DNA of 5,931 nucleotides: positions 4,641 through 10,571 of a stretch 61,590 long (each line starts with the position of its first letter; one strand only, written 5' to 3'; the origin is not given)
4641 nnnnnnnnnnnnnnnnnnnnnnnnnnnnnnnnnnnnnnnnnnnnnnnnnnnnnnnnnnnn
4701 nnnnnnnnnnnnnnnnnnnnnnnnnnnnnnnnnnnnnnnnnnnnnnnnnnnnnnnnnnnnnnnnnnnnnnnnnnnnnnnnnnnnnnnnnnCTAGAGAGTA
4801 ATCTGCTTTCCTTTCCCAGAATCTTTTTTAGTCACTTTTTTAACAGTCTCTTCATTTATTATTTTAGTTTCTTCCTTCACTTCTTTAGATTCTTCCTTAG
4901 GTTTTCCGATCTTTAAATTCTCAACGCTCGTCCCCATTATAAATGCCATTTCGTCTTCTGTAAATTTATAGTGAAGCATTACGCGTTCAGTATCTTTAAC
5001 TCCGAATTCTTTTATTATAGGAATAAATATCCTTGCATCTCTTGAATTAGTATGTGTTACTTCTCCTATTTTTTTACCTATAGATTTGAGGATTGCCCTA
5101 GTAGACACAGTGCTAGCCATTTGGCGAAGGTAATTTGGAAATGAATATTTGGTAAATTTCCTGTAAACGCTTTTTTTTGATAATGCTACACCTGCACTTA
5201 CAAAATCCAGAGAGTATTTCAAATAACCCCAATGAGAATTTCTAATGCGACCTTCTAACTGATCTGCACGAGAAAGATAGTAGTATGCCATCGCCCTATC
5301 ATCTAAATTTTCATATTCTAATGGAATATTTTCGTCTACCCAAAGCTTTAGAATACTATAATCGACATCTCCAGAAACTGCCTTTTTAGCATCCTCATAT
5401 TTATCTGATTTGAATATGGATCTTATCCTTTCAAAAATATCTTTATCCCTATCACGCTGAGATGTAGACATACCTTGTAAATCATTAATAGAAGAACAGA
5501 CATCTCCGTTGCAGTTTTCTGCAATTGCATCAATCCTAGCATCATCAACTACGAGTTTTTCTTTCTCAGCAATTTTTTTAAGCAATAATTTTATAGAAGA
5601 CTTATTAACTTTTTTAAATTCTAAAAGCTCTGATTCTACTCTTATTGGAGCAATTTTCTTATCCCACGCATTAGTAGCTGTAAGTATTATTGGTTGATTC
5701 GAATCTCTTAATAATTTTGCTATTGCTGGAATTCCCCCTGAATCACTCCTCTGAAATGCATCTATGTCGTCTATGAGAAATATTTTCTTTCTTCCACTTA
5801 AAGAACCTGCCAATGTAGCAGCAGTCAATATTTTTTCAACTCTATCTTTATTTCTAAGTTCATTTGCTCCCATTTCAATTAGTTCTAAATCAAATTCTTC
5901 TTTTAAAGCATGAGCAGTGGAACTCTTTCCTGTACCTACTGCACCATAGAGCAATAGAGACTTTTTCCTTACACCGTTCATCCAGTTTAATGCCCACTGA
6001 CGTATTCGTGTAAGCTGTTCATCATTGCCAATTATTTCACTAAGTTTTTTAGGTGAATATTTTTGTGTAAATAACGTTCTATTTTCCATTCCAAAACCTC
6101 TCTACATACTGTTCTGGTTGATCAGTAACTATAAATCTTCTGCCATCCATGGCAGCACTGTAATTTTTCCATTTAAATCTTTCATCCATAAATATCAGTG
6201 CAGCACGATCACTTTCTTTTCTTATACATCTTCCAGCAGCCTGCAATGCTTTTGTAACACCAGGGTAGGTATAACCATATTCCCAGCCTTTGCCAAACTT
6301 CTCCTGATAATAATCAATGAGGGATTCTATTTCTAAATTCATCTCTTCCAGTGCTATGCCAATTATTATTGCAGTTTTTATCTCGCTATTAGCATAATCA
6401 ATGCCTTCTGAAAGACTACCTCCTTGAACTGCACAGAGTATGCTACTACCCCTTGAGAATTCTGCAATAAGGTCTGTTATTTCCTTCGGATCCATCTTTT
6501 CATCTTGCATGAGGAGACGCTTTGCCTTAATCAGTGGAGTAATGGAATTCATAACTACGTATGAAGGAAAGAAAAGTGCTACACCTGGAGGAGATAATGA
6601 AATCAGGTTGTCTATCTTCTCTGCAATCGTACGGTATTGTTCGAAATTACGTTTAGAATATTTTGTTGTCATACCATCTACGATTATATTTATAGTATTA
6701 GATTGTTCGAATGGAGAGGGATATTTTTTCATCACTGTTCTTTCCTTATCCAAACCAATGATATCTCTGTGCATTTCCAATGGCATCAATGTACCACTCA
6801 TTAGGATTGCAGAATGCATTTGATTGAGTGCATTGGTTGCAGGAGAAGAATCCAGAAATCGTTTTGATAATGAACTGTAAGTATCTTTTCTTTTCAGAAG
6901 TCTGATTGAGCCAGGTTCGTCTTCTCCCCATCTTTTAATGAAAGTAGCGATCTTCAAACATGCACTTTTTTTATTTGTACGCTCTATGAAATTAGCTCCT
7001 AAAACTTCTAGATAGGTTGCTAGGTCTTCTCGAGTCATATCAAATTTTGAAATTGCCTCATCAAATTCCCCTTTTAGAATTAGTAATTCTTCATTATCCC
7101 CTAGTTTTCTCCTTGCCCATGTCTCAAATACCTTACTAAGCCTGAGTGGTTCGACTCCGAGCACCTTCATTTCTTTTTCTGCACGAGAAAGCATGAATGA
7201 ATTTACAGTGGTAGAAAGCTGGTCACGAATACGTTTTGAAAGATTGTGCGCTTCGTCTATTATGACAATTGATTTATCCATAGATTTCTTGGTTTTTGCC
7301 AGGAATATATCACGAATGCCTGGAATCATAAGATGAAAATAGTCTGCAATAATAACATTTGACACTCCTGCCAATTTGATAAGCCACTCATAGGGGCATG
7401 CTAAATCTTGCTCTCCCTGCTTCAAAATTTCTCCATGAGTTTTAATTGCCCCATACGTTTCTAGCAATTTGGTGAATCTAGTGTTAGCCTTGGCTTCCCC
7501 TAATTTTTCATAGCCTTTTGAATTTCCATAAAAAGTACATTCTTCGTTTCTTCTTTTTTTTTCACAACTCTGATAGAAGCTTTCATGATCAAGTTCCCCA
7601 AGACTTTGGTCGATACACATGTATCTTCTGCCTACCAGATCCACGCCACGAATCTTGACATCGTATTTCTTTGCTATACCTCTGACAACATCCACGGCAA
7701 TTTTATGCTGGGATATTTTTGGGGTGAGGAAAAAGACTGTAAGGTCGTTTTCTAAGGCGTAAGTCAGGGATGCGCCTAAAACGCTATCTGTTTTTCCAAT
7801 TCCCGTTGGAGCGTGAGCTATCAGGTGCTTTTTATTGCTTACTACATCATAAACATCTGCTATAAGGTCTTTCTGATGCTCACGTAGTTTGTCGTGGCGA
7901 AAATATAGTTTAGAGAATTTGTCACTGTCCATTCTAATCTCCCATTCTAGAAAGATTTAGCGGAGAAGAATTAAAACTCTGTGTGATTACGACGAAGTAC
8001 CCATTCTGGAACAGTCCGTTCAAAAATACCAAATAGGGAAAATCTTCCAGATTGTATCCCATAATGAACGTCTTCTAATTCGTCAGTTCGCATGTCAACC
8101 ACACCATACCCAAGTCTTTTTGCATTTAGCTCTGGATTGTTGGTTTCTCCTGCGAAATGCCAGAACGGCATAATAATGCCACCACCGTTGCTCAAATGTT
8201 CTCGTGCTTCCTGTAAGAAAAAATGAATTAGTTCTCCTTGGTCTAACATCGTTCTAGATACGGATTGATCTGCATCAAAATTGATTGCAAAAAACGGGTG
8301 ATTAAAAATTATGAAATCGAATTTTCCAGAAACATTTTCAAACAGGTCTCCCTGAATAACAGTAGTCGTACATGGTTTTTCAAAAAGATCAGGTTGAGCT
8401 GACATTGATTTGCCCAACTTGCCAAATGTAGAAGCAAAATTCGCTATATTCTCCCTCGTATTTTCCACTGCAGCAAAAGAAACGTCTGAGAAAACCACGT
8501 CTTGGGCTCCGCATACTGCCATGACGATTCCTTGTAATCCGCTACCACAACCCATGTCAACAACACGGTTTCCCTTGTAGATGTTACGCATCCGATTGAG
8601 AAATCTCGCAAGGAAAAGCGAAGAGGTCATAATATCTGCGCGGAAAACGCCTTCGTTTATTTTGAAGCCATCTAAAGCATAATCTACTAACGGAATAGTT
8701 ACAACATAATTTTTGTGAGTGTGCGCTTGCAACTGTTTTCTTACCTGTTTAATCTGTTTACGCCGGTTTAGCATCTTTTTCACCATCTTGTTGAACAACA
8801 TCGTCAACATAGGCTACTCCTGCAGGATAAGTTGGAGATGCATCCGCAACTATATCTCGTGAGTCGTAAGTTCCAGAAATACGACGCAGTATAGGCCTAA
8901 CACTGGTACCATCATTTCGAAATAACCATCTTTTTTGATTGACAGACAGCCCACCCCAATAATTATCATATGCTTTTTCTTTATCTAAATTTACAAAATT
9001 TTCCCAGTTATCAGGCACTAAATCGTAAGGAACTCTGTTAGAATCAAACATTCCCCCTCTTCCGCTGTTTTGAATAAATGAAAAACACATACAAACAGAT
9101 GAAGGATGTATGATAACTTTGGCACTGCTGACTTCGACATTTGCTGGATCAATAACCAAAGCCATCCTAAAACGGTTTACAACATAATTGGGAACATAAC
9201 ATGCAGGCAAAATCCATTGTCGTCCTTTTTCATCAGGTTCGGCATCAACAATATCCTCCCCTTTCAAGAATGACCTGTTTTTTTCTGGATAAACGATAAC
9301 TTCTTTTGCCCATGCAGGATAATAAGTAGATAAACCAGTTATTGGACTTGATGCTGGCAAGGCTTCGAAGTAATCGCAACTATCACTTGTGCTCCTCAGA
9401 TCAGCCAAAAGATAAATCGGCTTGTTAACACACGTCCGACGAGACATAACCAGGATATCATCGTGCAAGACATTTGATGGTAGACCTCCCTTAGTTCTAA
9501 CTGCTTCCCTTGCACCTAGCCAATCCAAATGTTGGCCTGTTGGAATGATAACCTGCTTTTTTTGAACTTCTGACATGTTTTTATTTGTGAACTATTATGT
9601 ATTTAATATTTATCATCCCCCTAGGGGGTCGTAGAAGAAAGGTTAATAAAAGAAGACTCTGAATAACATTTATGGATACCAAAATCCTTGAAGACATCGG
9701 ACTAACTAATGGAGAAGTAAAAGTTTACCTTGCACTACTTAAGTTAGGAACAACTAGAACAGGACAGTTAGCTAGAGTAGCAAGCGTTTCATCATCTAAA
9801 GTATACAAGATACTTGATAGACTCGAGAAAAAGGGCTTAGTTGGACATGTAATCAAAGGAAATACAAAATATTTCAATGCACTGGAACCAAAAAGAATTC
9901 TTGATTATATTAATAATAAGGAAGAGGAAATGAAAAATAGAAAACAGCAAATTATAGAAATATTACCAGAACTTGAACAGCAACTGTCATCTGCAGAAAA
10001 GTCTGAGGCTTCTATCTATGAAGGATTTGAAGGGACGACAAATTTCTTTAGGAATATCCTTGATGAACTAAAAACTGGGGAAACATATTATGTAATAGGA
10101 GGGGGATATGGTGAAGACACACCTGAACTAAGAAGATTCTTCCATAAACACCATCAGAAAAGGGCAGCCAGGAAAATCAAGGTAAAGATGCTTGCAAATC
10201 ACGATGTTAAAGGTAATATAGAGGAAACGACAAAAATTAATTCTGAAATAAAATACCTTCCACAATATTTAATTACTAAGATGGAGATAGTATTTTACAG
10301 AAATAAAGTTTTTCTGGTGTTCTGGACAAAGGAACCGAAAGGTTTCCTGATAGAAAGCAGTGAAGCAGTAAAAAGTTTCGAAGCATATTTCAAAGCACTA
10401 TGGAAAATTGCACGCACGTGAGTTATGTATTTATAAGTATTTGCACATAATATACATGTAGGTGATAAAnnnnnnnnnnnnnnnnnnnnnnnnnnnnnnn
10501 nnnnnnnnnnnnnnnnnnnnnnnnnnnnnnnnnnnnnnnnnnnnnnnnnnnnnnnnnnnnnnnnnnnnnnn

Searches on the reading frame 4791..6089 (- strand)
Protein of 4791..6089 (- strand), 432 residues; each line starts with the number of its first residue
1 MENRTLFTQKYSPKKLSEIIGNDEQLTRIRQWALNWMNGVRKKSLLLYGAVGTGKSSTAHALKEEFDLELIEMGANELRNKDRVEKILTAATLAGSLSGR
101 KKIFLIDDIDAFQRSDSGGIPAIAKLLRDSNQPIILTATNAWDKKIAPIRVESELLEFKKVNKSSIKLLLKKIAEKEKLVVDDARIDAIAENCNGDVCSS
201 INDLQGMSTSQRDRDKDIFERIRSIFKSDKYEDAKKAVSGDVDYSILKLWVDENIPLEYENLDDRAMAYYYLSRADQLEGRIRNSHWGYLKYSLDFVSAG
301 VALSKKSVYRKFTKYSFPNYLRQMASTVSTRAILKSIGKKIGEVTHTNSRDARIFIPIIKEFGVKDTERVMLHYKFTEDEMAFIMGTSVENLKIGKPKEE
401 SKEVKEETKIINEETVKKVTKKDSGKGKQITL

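Call 30: search_protein_families(library=pfam, proteins=[window:4791-6089:-], max_evalue=0.001)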
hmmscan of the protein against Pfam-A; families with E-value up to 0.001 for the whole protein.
window:4791-6089:- (432 aa): 7 families
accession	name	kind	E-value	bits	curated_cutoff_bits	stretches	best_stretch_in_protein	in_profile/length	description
PF00004.35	AAA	-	7.6e-12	46.3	21.2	1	45-150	1-119/131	ATPase family associated with various cellular activities (AAA)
PF05673.19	DUF815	-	6.1e-09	35.8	23.8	1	10-116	21-122/249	Protein of unknown function (DUF815)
PF13401.12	AAA_22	-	8.3e-05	23.4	27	0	42-79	5-45/130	AAA domain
PF25361.1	AAA_lid_RFC1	-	0.0001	22.1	34.9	1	165-213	3-51/59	RFC1-like, AAA+ ATPase lid domain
PF13191.12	AAA_16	-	0.00013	22.9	32.6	0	20-69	3-51/167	AAA ATPase domain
PF03215.21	Rad17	-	0.00017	22.1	23.8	0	6-73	8-76/186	Rad17 P-loop domain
PF21960.2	RCF1-5-like_lid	-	0.00028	21.2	27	0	169-208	2-42/43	RCF1/5-like, AAA+ ATPase lid domain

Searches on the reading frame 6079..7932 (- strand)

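Call 33: search_protein_families(library=pfam, proteins=[window:6079-7932:-], max_evalue=0.0001)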
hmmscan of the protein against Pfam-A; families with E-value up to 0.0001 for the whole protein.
window:6079-7932:- (617 aa): 5 families
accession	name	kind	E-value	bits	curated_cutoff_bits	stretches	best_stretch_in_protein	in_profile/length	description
PF13307.12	Helicase_C_2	-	8.3e-34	117.5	25.3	1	442-595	3-163/170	Helicase C-terminal domain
PF06733.21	DEAD_2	-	3.6e-18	66.2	21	1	81-245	14-169/172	DEAD_2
PF06777.17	HBB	-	5.6e-14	52.7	30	1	323-426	89-189/190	Helical and beta-bridge domain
PF00270.35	DEAD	-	1.4e-07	31.9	26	0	18-94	2-76/167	DEAD/DEAH box helicase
PF04851.21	ResIII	-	3.2e-07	30.9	22.5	1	15-233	3-139/164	Type III restriction enzyme, res subunit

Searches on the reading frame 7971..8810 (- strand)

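Call 33: search_protein_families(library=pfam, proteins=[window:7971-8810:-], max_evalue=0.0001)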
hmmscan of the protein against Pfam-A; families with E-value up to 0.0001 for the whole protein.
window:7971-8810:- (279 aa): 5 families
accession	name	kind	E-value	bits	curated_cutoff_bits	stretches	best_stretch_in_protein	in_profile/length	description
PF05175.20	MTS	-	1.3e-13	51.4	23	1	52-213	7-137/170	Methyltransferase small domain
PF06325.19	PrmA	-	5e-07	29.9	22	1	77-123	159-205/296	Ribosomal protein L11 methyltransferase (PrmA)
PF13489.12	Methyltransf_23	-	3.7e-06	27.2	27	1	66-171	8-89/164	Methyltransferase domain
PF10294.15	Methyltransf_16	-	3.9e-05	23.9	21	0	55-124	21-91/174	Lysine methyltransferase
PF01135.25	PCMT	-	6.9e-05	23.1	20.3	0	7-103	4-97/210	Protein-L-isoaspartate(D-aspartate) O-methyltransferase (PCMT)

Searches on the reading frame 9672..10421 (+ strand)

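Call 33: search_protein_families(library=pfam, proteins=[window:9672-10421:+], max_evalue=0.0001)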
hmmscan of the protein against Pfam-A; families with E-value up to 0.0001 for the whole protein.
window:9672-10421:+ (249 aa): 2 families
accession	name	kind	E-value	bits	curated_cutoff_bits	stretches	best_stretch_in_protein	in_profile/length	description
PF01978.25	TrmB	-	3.9e-16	59.1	25.6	1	6-74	1-68/68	Sugar-specific transcriptional regulator TrmB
PF01047.28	MarR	-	5.5e-05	23.4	24.6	0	12-57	2-47/59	MarR family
